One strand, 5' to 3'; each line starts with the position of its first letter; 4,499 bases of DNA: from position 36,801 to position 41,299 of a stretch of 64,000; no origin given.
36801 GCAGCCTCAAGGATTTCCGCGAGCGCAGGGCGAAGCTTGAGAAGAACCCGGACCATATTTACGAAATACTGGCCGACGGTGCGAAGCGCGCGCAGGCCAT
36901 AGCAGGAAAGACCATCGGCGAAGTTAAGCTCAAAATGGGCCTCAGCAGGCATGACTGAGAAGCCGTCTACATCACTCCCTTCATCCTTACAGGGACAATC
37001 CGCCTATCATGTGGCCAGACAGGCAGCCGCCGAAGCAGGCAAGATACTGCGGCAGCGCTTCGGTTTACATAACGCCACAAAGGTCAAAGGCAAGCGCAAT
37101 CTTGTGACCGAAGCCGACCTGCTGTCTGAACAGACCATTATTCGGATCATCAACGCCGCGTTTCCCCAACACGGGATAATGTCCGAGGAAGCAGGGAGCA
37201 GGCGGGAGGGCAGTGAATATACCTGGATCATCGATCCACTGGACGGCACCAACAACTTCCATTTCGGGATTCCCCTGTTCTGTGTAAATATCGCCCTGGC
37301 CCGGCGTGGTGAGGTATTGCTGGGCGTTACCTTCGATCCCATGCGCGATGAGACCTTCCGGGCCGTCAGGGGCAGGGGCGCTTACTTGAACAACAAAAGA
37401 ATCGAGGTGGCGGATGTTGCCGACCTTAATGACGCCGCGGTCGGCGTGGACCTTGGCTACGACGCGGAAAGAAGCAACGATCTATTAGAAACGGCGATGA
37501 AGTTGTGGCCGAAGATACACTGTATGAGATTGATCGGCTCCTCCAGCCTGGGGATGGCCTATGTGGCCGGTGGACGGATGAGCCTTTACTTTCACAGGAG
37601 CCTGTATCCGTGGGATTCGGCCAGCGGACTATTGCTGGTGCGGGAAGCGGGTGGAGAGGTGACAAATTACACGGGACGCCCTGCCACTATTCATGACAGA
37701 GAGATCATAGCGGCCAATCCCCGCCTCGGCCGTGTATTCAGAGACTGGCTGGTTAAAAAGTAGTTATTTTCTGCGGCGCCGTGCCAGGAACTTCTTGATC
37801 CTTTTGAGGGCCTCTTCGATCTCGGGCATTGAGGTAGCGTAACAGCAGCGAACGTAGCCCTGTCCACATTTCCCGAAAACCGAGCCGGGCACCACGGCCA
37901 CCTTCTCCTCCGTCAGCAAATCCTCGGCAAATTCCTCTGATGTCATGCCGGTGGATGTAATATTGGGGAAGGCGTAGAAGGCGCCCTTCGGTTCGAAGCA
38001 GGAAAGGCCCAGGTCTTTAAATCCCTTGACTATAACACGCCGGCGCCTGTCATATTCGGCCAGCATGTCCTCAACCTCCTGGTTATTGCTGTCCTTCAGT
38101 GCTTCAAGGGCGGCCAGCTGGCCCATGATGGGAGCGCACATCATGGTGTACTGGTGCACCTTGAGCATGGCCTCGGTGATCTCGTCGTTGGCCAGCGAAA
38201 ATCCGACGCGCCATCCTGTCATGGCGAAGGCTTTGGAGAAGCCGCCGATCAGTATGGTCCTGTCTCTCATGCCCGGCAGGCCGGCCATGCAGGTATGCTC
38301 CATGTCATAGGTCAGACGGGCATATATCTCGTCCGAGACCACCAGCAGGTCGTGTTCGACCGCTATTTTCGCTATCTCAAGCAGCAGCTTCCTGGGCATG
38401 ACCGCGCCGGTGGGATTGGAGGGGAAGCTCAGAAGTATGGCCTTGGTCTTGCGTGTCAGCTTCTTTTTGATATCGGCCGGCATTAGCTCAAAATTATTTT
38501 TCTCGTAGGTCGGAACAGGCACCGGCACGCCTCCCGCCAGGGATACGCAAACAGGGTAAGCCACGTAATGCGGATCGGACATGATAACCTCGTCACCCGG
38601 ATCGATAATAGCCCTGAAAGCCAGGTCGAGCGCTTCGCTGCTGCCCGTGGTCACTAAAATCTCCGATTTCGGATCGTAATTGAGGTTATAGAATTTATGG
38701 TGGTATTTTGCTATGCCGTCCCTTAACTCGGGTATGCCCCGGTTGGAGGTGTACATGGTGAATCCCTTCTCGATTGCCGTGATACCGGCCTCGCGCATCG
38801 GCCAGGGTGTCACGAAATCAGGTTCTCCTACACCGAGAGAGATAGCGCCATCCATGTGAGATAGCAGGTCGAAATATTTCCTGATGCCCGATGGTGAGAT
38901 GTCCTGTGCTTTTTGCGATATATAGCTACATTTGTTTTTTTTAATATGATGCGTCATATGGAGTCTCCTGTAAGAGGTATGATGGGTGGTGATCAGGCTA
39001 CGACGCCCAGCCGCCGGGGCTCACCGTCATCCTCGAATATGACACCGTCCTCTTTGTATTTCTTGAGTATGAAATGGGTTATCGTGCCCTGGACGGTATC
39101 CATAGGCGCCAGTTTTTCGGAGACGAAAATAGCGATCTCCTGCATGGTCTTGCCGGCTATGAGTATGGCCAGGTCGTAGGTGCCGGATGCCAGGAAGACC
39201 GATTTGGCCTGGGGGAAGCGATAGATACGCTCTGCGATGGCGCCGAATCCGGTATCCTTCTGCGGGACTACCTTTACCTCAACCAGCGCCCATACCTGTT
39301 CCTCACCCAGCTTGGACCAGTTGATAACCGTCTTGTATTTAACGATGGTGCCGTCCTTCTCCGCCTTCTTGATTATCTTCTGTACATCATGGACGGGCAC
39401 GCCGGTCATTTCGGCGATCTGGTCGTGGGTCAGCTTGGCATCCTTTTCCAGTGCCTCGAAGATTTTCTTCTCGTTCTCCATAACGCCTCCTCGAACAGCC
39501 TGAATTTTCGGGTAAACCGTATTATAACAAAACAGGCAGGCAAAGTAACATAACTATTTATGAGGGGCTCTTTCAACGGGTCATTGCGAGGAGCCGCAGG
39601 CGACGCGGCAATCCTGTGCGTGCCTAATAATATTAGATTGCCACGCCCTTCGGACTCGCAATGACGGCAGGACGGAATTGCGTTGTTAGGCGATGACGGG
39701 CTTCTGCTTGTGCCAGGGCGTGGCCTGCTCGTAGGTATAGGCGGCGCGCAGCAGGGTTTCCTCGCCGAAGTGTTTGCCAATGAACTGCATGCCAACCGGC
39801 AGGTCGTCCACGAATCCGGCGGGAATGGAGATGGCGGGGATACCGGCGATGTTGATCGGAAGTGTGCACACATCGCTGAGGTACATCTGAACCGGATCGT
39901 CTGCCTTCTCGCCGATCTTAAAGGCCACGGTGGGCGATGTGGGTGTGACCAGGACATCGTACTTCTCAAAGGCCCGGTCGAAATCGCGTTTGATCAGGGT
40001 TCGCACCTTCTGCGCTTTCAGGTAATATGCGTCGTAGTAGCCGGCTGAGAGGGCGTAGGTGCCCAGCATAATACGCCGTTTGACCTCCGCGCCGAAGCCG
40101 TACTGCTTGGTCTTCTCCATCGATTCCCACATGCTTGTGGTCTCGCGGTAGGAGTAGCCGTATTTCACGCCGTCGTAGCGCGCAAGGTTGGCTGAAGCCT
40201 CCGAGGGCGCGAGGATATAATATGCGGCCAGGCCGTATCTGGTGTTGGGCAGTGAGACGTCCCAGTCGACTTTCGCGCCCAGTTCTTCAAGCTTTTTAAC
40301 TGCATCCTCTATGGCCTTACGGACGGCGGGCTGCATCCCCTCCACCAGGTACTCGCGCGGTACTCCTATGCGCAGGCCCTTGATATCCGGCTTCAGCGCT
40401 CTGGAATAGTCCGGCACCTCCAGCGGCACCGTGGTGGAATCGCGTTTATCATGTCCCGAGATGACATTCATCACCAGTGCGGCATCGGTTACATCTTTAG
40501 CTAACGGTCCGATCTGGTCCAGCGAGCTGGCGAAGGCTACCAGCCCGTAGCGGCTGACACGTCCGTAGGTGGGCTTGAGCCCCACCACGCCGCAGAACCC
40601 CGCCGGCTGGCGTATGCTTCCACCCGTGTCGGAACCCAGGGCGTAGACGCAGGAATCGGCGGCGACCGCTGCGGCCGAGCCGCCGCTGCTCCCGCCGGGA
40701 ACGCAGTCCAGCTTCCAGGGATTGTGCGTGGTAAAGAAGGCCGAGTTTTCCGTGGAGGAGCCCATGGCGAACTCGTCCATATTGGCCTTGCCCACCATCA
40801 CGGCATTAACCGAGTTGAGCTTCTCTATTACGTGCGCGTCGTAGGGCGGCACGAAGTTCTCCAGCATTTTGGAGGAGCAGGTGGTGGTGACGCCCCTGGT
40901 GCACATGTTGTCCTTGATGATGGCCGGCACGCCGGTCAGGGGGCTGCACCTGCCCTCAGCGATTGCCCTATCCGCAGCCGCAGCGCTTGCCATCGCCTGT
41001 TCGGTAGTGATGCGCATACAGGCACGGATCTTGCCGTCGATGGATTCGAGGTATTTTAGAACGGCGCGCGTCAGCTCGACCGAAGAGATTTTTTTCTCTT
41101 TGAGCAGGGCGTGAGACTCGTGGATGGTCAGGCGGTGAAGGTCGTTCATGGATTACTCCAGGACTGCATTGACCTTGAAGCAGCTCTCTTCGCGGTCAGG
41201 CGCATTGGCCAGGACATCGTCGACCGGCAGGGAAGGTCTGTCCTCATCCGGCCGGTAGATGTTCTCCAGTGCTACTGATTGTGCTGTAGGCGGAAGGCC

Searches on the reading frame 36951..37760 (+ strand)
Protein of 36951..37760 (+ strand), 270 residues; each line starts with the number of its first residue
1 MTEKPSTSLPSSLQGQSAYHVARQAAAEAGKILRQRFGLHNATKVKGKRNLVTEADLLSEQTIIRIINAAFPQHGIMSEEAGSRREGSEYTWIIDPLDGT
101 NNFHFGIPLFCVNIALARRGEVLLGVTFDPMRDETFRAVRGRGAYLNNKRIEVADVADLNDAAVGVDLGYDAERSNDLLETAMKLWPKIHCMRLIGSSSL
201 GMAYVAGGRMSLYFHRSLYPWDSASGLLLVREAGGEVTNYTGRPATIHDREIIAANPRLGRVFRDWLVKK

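Call 39: search_protein_families(library=pfam, proteins=[window:36951-37760:+], max_evalue=0.00001)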
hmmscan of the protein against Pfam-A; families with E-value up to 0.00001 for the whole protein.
window:36951-37760:+ (270 aa): 1 family
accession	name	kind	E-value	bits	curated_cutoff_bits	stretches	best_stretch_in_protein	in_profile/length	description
PF00459.30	Inositol_P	-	1.2e-62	212.3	27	1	18-257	5-255/271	Inositol monophosphatase family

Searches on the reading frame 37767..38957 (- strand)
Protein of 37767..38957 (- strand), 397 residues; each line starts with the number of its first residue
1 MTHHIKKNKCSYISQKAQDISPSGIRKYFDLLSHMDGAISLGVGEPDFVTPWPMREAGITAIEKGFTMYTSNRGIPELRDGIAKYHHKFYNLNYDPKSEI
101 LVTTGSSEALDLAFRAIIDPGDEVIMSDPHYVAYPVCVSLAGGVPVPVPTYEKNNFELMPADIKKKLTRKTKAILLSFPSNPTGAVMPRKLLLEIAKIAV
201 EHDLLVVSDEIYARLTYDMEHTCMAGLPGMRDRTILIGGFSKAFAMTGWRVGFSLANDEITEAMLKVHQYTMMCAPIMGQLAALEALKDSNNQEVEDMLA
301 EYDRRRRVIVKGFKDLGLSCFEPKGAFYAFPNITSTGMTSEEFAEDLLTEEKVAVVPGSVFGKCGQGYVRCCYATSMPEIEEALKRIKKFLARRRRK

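Call 39: search_protein_families(library=pfam, proteins=[window:37767-38957:-], max_evalue=0.00001)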
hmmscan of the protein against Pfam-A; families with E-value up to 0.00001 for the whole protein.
window:37767-38957:- (397 aa): 3 families
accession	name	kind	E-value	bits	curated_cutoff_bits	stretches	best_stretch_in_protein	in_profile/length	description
PF00155.27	Aminotran_1_2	-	1.2e-76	258.7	19.7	1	39-387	4-361/361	Aminotransferase class I and II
PF01041.23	DegT_DnrJ_EryC1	-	3.3e-11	43.5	19.8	1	100-209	42-145/360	DegT/DnrJ/EryC1/StrS aminotransferase family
PF00266.25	Aminotran_5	-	1.2e-08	34.8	21.5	1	92-209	56-175/371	Aminotransferase class-V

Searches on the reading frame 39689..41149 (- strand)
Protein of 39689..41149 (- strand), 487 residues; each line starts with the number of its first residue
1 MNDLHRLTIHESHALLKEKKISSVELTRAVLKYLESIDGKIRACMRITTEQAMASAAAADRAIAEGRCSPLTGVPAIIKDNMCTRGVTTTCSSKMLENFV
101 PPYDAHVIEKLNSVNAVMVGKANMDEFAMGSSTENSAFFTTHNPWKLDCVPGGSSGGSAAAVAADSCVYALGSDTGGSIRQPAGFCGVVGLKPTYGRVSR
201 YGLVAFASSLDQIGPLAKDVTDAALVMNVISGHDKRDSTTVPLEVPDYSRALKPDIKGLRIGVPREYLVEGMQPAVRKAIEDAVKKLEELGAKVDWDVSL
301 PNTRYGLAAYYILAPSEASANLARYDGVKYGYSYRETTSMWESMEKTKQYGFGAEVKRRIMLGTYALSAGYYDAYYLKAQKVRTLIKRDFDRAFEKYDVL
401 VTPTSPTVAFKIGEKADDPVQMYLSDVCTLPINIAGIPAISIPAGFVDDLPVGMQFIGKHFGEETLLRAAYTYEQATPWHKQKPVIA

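Call 39: search_protein_families(library=pfam, proteins=[window:39689-41149:-], max_evalue=0.00001)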
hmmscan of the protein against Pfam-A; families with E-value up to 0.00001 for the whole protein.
window:39689-41149:- (487 aa): 1 family
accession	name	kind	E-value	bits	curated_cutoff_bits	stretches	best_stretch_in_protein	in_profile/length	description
PF01425.27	Amidase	-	2.5e-161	538.1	27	1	25-467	1-445/445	Amidase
